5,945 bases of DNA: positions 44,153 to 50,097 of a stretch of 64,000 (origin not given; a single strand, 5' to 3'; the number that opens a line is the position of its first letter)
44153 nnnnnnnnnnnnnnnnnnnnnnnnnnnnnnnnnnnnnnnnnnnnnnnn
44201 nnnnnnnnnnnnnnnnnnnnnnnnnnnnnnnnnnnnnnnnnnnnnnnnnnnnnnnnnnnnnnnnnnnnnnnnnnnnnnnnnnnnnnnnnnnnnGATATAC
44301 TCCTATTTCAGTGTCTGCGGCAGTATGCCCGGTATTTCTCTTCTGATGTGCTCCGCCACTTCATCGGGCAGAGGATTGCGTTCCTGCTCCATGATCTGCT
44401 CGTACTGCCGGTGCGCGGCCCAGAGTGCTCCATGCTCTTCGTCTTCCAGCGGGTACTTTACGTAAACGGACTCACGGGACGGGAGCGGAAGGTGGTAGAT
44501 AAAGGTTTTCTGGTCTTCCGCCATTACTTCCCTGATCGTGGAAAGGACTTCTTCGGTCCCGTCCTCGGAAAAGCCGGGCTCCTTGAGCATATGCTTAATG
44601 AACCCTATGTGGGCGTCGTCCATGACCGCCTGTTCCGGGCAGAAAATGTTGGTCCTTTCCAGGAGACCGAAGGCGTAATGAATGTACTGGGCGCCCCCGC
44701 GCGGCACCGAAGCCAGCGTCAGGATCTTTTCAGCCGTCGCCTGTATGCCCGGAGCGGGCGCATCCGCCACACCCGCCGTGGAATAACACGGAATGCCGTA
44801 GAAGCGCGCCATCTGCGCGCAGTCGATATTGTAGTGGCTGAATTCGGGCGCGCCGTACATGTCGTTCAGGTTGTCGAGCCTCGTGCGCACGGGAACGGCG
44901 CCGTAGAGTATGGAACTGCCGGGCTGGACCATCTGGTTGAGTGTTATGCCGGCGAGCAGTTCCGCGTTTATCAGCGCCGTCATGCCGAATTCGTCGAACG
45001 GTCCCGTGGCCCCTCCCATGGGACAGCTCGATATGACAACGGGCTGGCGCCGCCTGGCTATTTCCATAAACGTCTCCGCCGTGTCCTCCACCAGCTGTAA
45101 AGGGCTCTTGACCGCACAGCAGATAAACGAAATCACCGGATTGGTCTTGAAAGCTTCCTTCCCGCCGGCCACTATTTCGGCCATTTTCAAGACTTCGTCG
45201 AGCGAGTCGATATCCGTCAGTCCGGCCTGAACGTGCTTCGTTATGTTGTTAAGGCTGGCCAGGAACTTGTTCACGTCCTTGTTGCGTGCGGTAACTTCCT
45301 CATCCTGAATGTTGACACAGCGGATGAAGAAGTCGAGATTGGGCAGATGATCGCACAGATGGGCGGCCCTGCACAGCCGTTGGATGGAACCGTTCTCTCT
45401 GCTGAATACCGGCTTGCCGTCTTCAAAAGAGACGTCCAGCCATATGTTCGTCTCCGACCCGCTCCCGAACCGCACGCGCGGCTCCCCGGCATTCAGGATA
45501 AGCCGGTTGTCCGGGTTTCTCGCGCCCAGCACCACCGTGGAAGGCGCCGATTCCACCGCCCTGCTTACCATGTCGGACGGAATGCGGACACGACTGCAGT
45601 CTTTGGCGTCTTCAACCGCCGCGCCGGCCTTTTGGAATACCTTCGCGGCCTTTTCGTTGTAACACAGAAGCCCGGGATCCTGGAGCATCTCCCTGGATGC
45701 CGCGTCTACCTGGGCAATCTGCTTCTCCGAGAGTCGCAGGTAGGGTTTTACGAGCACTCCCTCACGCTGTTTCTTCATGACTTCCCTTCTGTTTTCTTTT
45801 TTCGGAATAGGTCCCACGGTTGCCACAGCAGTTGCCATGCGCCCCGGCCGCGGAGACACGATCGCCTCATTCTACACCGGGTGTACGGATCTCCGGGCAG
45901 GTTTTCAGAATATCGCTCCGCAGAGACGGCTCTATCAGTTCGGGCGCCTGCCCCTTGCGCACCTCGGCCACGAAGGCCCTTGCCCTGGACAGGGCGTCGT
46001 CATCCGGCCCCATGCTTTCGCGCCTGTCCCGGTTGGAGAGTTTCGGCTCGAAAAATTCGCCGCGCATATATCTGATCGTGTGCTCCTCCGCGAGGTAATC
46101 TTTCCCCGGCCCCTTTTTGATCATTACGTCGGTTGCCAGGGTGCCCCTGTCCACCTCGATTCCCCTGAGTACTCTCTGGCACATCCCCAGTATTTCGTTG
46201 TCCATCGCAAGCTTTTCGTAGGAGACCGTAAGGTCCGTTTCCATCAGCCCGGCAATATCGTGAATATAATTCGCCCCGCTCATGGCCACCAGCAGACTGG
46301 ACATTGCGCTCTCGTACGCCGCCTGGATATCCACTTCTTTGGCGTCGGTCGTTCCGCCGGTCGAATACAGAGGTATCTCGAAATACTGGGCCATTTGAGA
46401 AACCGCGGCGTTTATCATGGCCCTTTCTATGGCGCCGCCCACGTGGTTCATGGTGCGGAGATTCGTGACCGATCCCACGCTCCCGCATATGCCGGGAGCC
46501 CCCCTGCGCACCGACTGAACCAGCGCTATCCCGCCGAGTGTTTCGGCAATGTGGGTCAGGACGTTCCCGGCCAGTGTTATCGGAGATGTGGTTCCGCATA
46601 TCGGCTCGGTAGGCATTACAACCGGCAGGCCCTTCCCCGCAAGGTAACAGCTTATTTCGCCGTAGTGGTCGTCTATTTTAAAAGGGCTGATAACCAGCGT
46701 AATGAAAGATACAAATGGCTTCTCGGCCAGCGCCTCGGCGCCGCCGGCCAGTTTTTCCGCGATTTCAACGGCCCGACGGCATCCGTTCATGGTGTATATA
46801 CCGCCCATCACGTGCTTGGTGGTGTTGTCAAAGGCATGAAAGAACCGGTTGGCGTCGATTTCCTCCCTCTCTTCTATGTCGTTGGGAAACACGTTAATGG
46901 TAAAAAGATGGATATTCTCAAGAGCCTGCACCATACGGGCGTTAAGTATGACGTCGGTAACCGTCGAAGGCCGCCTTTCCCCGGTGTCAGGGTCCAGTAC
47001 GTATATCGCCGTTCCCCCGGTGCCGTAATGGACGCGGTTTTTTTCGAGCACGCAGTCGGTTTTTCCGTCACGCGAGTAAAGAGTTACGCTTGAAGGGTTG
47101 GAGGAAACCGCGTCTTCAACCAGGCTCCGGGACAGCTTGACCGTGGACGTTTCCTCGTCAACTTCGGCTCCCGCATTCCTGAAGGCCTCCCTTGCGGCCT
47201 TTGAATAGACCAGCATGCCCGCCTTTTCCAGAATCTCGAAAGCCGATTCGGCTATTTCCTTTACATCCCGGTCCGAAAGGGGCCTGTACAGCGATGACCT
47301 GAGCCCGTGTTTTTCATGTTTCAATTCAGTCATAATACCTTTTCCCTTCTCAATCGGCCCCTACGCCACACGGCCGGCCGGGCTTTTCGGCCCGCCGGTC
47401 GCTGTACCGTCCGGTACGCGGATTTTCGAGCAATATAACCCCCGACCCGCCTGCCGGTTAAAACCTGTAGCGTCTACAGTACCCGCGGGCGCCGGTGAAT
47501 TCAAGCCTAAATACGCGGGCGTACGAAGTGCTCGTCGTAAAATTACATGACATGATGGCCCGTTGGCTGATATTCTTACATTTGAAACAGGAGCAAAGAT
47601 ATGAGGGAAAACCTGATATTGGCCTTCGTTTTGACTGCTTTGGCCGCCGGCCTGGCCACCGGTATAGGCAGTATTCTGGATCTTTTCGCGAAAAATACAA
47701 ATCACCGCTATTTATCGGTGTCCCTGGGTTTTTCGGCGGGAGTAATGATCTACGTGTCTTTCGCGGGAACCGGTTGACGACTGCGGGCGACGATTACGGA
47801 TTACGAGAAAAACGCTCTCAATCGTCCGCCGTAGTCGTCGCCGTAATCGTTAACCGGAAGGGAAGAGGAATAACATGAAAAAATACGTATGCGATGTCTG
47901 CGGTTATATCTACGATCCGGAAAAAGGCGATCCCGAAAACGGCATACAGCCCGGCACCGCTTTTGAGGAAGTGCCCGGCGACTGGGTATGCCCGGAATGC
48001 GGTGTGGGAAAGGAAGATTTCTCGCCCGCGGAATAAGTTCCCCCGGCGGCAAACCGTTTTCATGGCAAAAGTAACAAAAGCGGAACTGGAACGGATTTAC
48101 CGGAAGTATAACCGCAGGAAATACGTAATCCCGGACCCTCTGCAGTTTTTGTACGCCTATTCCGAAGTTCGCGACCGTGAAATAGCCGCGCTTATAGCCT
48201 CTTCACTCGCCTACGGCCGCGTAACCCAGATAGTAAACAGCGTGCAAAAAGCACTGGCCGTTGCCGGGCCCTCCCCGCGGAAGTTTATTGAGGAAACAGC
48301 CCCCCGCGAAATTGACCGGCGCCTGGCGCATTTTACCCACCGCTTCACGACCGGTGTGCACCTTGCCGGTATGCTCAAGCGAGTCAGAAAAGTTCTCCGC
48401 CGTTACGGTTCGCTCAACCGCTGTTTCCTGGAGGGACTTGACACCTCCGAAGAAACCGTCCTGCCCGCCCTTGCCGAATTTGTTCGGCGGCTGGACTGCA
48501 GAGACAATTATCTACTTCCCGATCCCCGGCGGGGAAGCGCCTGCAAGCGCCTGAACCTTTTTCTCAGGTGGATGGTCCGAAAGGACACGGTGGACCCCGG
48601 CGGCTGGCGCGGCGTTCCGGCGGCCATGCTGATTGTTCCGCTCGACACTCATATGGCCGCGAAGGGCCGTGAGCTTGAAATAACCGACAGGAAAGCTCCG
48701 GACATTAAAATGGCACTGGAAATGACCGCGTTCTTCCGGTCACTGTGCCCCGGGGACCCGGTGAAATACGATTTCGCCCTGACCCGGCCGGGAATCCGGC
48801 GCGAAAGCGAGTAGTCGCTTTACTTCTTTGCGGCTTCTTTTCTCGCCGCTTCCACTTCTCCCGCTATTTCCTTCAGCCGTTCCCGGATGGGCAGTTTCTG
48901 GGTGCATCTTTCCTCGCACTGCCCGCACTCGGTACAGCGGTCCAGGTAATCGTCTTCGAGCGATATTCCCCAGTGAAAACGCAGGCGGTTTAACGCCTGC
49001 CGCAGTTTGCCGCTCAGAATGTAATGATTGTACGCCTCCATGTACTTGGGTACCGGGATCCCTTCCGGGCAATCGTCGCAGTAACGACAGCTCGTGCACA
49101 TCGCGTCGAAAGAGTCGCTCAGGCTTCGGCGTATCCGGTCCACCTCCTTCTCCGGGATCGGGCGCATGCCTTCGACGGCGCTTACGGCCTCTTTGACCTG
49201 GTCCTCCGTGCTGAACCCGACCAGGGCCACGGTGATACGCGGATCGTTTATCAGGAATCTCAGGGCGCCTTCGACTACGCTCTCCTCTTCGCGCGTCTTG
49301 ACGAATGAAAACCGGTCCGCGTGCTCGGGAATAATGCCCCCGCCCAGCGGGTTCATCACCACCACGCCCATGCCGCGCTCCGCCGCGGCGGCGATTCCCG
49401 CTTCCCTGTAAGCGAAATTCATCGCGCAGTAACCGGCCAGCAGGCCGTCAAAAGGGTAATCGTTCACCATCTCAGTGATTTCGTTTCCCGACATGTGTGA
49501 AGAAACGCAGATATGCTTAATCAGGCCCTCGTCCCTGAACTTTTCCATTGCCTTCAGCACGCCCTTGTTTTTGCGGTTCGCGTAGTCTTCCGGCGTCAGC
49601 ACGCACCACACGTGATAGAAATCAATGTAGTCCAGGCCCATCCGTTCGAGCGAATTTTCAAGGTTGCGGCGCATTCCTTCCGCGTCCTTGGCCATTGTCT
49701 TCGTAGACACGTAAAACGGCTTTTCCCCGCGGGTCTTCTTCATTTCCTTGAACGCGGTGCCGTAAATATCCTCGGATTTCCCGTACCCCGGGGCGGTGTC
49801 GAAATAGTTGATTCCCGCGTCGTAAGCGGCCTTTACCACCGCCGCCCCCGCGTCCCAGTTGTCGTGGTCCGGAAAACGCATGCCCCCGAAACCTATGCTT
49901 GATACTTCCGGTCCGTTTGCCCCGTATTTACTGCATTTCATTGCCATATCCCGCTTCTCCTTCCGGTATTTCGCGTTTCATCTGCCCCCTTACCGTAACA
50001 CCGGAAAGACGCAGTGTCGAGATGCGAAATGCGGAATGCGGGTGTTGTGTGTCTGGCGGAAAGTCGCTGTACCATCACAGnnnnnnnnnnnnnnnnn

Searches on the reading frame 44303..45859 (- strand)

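Call 66: search_protein_families(library=pfam, proteins=[window:44303-45859:-], max_evalue=0.001)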
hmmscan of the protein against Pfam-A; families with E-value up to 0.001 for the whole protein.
window:44303-45859:- (518 aa): 1 family
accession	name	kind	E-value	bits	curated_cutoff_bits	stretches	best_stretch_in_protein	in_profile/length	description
PF06253.16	MTTB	-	2.6e-61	207.6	25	1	38-448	29-421/500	Trimethylamine methyltransferase (MTTB)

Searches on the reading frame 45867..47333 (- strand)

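Call 66: search_protein_families(library=pfam, proteins=[window:45867-47333:-], max_evalue=0.001)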
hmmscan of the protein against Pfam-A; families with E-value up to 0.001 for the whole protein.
window:45867-47333:- (488 aa): 1 family
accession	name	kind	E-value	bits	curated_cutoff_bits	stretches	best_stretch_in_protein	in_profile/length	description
PF06253.16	MTTB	-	2.6e-88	296.7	25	1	15-440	30-451/500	Trimethylamine methyltransferase (MTTB)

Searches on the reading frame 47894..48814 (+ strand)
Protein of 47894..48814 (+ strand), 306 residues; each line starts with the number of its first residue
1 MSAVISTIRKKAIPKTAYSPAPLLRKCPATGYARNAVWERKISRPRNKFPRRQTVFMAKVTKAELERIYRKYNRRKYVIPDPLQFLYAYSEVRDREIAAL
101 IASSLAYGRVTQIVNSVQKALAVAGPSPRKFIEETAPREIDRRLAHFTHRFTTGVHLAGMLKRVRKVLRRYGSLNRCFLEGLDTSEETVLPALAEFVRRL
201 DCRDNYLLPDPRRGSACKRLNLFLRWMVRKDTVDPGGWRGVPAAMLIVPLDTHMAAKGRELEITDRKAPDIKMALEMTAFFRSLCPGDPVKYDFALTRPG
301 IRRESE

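Call 66: search_protein_families(library=pfam, proteins=[window:47894-48814:+], max_evalue=0.001)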
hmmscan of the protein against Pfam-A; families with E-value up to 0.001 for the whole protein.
window:47894-48814:+ (306 aa): 1 family
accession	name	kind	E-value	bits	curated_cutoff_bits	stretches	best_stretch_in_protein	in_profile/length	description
PF09674.15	DUF2400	-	2e-71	241.1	25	1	81-301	1-224/225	Protein of unknown function (DUF2400)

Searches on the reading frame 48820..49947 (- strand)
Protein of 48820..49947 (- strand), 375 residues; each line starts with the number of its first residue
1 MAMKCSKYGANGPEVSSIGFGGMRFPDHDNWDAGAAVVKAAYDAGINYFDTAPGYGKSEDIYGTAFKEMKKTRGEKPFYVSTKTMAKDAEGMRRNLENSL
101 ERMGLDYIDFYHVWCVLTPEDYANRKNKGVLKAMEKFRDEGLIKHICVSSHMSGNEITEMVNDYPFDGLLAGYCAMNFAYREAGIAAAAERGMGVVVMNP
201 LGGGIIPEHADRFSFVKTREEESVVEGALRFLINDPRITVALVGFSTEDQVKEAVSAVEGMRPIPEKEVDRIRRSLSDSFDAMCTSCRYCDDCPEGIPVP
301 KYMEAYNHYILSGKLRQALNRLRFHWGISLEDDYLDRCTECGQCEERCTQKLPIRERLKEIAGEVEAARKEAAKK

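Call 66: search_protein_families(library=pfam, proteins=[window:48820-49947:-], max_evalue=0.001)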
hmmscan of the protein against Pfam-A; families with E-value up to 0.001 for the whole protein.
window:48820-49947:- (375 aa): 4 families
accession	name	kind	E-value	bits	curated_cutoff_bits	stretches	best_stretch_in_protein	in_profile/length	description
PF00248.27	Aldo_ket_red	-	1.1e-33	117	24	1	18-274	2-288/291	Aldo/keto reductase family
PF13187.11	Fer4_9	-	9.3e-08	32.4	27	1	283-351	1-50/52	4Fe-4S dicluster domain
PF13183.11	Fer4_8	-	1.3e-06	29.3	27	1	283-351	4-67/68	4Fe-4S dicluster domain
PF13534.11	Fer4_17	-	5.3e-05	24.1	22.2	1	284-352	2-60/61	4Fe-4S dicluster domain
